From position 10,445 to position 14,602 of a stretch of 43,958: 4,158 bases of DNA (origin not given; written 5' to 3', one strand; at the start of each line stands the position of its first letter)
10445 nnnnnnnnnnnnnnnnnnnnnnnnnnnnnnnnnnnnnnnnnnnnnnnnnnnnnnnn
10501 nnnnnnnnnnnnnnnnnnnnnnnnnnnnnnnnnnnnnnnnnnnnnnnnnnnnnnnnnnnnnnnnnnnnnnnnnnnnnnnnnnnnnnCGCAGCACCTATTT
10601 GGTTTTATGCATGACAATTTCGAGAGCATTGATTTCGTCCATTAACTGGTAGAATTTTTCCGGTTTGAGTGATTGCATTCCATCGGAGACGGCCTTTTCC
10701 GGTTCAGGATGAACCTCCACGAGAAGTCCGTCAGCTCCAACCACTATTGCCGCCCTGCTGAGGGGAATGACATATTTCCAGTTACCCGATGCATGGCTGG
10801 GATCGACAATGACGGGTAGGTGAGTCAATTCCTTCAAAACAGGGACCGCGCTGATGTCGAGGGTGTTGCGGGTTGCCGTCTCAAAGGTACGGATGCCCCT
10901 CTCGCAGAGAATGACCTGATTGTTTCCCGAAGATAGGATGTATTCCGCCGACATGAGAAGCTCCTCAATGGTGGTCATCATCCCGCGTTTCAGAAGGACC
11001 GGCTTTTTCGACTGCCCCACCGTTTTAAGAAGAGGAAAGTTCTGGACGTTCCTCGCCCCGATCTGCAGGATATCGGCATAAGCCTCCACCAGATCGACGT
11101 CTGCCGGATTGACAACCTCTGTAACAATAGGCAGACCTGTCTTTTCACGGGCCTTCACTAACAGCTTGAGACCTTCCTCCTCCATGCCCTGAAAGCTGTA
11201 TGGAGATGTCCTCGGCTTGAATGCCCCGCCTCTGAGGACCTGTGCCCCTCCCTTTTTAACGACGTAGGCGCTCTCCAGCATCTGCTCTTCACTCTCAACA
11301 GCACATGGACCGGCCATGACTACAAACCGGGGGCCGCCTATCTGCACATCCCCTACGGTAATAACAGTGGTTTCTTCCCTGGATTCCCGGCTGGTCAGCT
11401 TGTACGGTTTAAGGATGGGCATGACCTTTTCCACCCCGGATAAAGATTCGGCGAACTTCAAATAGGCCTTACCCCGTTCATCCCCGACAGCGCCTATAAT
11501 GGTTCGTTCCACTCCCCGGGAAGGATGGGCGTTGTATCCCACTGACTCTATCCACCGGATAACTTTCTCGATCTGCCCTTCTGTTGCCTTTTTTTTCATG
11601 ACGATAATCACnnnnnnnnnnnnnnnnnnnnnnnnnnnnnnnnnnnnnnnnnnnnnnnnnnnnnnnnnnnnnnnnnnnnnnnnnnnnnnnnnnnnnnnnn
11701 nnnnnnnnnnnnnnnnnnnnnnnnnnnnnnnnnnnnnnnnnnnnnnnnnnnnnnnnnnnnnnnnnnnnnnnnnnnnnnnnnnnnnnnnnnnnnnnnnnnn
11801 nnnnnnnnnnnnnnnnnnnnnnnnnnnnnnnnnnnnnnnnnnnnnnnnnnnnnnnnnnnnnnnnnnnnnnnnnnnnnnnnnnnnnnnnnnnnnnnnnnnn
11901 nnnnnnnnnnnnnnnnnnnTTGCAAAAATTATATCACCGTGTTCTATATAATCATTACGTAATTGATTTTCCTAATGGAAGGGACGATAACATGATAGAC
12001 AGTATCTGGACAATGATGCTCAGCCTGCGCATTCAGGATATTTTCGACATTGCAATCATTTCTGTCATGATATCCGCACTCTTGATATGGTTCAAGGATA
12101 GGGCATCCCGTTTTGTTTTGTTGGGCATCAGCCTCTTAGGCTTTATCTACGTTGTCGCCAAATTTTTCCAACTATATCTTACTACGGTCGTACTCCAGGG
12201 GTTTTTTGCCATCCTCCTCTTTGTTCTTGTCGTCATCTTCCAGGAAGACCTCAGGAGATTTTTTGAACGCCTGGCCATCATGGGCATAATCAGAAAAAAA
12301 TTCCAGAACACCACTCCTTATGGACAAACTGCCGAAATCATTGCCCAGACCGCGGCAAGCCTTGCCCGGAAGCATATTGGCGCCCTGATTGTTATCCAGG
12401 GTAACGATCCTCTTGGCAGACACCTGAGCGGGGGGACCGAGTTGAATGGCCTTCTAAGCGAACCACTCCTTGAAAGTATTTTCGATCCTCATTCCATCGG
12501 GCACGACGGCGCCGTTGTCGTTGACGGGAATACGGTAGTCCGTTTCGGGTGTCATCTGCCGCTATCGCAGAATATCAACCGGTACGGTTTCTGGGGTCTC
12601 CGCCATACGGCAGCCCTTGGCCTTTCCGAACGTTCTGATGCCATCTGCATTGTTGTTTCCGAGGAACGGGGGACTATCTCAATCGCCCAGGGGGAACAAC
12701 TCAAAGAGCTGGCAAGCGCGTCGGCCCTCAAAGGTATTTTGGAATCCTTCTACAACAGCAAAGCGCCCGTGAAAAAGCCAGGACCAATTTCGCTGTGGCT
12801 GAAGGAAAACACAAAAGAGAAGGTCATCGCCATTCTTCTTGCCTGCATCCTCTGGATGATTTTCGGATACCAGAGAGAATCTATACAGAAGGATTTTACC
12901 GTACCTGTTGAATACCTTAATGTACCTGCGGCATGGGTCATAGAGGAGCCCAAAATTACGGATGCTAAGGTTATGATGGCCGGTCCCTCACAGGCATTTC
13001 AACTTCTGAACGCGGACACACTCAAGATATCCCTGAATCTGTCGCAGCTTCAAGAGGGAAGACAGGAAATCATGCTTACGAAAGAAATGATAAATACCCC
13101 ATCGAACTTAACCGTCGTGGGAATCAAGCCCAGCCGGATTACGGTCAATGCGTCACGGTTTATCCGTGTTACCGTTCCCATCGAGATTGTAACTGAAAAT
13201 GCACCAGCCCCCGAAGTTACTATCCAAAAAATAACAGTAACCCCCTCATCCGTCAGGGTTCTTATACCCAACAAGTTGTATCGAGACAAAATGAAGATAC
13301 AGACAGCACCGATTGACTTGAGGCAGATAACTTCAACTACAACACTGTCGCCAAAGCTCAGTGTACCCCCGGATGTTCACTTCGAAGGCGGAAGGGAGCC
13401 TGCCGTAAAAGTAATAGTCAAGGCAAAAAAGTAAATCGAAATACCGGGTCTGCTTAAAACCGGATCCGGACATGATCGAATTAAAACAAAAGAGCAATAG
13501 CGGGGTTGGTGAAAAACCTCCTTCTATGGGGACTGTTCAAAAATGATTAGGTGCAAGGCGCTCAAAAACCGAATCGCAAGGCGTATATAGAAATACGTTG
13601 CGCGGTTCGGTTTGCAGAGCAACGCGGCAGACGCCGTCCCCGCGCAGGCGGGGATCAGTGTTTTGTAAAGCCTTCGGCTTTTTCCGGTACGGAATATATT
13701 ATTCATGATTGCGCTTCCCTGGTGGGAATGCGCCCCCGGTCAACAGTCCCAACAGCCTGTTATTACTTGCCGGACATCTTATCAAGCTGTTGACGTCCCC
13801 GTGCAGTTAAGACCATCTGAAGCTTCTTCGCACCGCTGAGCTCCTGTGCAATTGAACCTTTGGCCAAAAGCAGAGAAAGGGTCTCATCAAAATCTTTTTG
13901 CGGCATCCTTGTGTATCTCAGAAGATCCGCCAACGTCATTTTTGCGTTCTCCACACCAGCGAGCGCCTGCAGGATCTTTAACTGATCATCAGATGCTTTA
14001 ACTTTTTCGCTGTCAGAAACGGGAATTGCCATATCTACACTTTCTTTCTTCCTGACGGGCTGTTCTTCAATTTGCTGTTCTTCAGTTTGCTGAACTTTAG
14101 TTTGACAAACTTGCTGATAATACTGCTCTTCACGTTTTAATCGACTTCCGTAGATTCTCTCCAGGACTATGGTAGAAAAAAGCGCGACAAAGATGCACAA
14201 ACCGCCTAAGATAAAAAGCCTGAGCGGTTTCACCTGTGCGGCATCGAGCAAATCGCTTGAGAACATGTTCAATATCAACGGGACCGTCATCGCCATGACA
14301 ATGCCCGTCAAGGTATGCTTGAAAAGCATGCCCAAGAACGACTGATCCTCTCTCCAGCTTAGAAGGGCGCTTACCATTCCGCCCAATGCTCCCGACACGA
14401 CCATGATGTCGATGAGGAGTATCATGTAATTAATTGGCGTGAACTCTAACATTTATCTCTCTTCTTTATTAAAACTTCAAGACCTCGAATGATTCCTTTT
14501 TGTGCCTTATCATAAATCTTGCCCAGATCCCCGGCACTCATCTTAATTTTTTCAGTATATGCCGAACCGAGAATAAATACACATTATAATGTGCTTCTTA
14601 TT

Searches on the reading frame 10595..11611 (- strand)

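Call 7: search_protein_families(library=pfam, proteins=[window:10595-11611:-])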
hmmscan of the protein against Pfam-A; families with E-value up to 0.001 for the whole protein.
window:10595-11611:- (338 aa): 3 families
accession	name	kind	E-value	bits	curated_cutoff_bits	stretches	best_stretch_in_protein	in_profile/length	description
PF00793.26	DAHP_synth_1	-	1.3e-81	273.9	25.5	1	88-326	9-263/270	DAHP synthetase I family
PF18152.6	DAHP_snth_FXD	-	1.4e-24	86.1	27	1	1-68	1-67/67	DAHP synthase ferredoxin-like domain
PF03102.20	NeuB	-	4.9e-11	43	22.1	1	143-335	53-237/241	NeuB family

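Call 8: search_protein_families(library=ncbifam, proteins=[window:10595-11611:-])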
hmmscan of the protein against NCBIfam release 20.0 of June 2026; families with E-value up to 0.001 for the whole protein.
window:10595-11611:- (338 aa): 10 families
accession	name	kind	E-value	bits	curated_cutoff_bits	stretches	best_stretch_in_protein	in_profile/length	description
NF006421.0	PRK08673.1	subfamily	2.7e-156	520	335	1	1-336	1-335/338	3-deoxy-7-phosphoheptulonate synthase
TIGR01361.1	DAHP_synth_Bsub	equivalog_domain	3.6e-124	413.3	267.75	1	72-329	2-259/260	3-deoxy-7-phosphoheptulonate synthase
NF009933.0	PRK13396.1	subfamily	1.5e-120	402.4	486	1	1-336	1-343/352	3-deoxy-7-phosphoheptulonate synthase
NF041229.1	BagF_FevY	exception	6.8e-119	397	700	1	5-323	1-318/340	phospho-2-dehydro-3-deoxyheptonate aldolase BagF/FevY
NF009239.0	PRK12595.1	equivalog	4.5e-111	371.3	279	1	72-331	95-354/360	bifunctional 3-deoxy-7-phosphoheptulonate synthase/chorismate mutase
TIGR01362.1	KDO8P_synth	equivalog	5.4e-38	130.6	314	1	95-334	2-256/258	3-deoxy-8-phosphooctulonate synthase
NF003543.0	PRK05198.1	equivalog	3.6e-37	127.9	242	1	84-334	5-271/273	3-deoxy-8-phosphooctulonate synthase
NF009109.0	PRK12457.1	equivalog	1.2e-23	83.7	457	1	96-334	17-272/281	3-deoxy-8-phosphooctulonate synthase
TIGR03569.1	NeuB_NnaB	equivalog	1.9e-07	30.4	399.65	1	153-335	83-259/329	N-acetylneuraminate synthase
TIGR03586.1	PseI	equivalog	8.2e-07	28.5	340.25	1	154-331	85-254/327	pseudaminic acid synthase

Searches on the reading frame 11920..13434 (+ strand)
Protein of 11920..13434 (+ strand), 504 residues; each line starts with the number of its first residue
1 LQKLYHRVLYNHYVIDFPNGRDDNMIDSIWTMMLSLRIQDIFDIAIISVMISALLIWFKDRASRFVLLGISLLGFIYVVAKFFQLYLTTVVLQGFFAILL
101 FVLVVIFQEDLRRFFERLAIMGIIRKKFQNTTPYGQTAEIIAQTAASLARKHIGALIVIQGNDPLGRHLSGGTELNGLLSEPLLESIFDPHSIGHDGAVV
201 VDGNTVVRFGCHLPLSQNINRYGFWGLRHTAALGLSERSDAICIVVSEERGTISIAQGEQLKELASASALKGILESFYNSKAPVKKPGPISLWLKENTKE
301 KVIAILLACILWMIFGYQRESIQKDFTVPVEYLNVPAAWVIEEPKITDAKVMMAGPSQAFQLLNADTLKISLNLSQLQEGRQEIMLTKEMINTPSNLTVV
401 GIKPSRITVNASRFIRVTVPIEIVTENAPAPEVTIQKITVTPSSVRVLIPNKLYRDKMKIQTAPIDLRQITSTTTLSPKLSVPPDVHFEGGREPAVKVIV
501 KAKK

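Call 7: search_protein_families(library=pfam, proteins=[window:11920-13434:+])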
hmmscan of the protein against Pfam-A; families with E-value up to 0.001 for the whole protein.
window:11920-13434:+ (504 aa): 3 families
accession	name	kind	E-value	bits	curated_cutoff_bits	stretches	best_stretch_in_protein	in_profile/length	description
PF02457.21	DAC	-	1.3e-34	118.8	27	1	144-260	3-118/119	DisA bacterial checkpoint controller nucleotide-binding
PF07949.17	YbbR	-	3.7e-07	30.8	22.3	0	419-484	1-67/81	YbbR-like protein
PF19293.4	CdaA_N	-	3.3e-05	24.4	23.8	1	32-111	1-81/81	CdaA N-terminal transmembrane domain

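Call 8: search_protein_families(library=ncbifam, proteins=[window:11920-13434:+])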
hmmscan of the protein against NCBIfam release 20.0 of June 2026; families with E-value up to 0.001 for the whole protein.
window:11920-13434:+ (504 aa): 4 families
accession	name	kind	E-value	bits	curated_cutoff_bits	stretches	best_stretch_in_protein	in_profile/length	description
TIGR00159.1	TIGR00159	equivalog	6.1e-50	169.9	188.8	1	38-279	11-251/254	diadenylate cyclase CdaA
NF038328.1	c-di-AMP_CdaS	exception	2.8e-32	111.8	225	1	132-261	58-187/191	sporulation-specific diadenylate cyclase CdaS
NF038327.1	c-di-AMP_CdaM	exception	4.6e-27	94.8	225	1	95-265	8-178/196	diadenylate cyclase CdaM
NF010009.0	PRK13482.1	equivalog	4.7e-05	22.7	201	1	150-268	31-145/357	DNA integrity scanning diadenylate cyclase DisA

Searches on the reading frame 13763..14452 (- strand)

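Call 7: search_protein_families(library=pfam, proteins=[window:13763-14452:-])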
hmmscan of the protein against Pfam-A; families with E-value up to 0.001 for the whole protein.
window:13763-14452:- (229 aa): 1 family
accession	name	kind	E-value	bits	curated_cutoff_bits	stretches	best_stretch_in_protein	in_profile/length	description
PF20303.3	YLATT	-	2.2e-22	79.4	26.7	1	10-114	2-105/107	YEATS-Like-Associating Three TM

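Call 8: search_protein_families(library=ncbifam, proteins=[window:13763-14452:-])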
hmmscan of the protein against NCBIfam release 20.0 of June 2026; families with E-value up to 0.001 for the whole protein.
window:13763-14452:- (229 aa): 0 families
